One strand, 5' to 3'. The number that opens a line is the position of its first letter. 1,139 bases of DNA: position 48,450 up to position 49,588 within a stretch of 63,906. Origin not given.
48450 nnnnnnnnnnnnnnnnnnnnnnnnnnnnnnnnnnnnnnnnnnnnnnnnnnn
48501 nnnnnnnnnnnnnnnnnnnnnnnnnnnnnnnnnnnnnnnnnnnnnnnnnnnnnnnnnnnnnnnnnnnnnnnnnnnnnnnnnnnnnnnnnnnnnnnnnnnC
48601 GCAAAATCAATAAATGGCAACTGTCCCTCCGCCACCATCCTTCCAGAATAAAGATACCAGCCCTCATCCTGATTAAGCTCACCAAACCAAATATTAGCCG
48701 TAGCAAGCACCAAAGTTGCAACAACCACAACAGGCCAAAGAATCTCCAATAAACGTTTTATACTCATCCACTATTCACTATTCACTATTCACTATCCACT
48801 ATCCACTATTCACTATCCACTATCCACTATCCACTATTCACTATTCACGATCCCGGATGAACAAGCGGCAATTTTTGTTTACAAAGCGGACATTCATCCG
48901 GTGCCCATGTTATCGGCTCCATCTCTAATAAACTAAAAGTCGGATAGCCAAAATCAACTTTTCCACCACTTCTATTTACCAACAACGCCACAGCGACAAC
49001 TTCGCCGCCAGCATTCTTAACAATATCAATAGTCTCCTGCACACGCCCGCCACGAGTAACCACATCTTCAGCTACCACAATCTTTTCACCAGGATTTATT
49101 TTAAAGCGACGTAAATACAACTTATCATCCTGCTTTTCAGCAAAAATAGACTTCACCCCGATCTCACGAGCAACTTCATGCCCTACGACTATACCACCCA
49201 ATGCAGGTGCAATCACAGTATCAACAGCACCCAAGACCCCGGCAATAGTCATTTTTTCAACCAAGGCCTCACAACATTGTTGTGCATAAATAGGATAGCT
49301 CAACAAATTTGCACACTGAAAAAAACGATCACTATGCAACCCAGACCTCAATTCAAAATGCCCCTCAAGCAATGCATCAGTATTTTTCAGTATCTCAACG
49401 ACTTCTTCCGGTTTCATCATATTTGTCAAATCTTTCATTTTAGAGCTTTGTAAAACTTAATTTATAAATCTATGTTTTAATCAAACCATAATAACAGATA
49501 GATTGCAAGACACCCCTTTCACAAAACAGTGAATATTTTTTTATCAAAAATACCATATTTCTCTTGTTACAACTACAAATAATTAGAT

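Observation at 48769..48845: Eleven-unit oriented heptamer array bridges the pyrE stop codon and the start codon of the exosortase operon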

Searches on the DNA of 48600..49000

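Call 53: search_rna_families(source=window, start=48600, end=49000, threshold=evalue, max_evalue=10)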
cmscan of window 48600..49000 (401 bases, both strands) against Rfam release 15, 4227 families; matches with E-value up to 10: 1.
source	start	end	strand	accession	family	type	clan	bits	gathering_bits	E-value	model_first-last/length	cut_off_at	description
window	48608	48686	-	RF01673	PhrS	Gene; sRNA;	-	9.2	37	5.5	1-212/212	no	PhrS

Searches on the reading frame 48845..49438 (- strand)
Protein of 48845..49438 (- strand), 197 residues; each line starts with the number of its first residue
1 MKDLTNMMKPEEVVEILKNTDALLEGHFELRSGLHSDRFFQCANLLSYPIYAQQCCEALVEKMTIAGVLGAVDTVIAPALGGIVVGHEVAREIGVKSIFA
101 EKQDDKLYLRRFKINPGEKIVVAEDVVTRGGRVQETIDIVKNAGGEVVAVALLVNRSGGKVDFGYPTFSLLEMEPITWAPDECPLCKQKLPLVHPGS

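Call 14: search_protein_families(library=pfam, proteins=[window:48845-49438:-])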
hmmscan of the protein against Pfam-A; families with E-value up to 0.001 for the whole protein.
window:48845-49438:- (197 aa): 1 family
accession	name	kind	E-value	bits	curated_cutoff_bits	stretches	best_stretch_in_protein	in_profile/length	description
PF00156.33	Pribosyltran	-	2.1e-09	37.3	26.3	1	72-174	30-144/158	Phosphoribosyl transferase domain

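Call 15: find_encoding_contigs(protein=window:48848-49438:-, flank=6000, max_places=10)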
Protein window:48848-49438:- (197 aa): no gene with exactly this product is on record in the collection.

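Call 31: search_protein_families(library=ncbifam, proteins=[window:48845-49438:-], max_evalue=0.01)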
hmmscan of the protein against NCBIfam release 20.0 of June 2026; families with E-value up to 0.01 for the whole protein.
window:48845-49438:- (197 aa): 21 families
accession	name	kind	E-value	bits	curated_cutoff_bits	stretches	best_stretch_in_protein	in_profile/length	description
TIGR01367.1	pyrE_Therm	equivalog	1.8e-57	194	150.25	1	13-197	2-186/187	orotate phosphoribosyltransferase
TIGR00336.1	pyrE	equivalog_domain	6e-14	52.2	106.8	1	16-157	2-148/173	orotate phosphoribosyltransferase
NF002633.0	PRK02304.1-2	equivalog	3.2e-10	40.1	224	1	103-155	97-149/172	adenine phosphoribosyltransferase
NF006328.0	PRK08558.1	equivalog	1.5e-08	34.5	184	1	106-160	165-219/238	adenine phosphoribosyltransferase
NF002620.0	PRK02277.1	subfamily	2.4e-08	33.9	115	1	70-174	85-198/201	orotate phosphoribosyltransferase-like protein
NF001729.0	PRK00455.1-3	equivalog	8.3e-07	28.6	245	1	26-150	32-159/231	orotate phosphoribosyltransferase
NF002636.0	PRK02304.1-5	equivalog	9e-07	28.5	125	1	104-155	104-155/176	adenine phosphoribosyltransferase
TIGR01090.1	apt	equivalog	9.7e-07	29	185.85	1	100-155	92-147/169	adenine phosphoribosyltransferase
NF002632.0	PRK02304.1-1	equivalog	1.5e-06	28.1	243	1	90-155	92-157/183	adenine phosphoribosyltransferase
NF045507.1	transregGfcR_Halo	equivalog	2.4e-06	27.2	300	1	110-173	146-209/215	transcriptional regulator GfcR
NF040646.1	HPT_Archaea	equivalog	2.9e-06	27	200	1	104-160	103-157/184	hypoxanthine/guanine phosphoribosyltransferase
NF002635.0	PRK02304.1-4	subfamily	3.4e-06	26.7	146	1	105-166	105-167/188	adenine phosphoribosyltransferase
NF005592.0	PRK07322.1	subfamily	5.8e-05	22.5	143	1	96-154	98-157/180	adenine phosphoribosyltransferase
NF002095.0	PRK00934.1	equivalog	6e-05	22.3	296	1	73-151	157-239/287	ribose-phosphate diphosphokinase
NF009211.0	PRK12560.1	equivalog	6.3e-05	22.8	188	1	98-157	97-154/187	adenine phosphoribosyltransferase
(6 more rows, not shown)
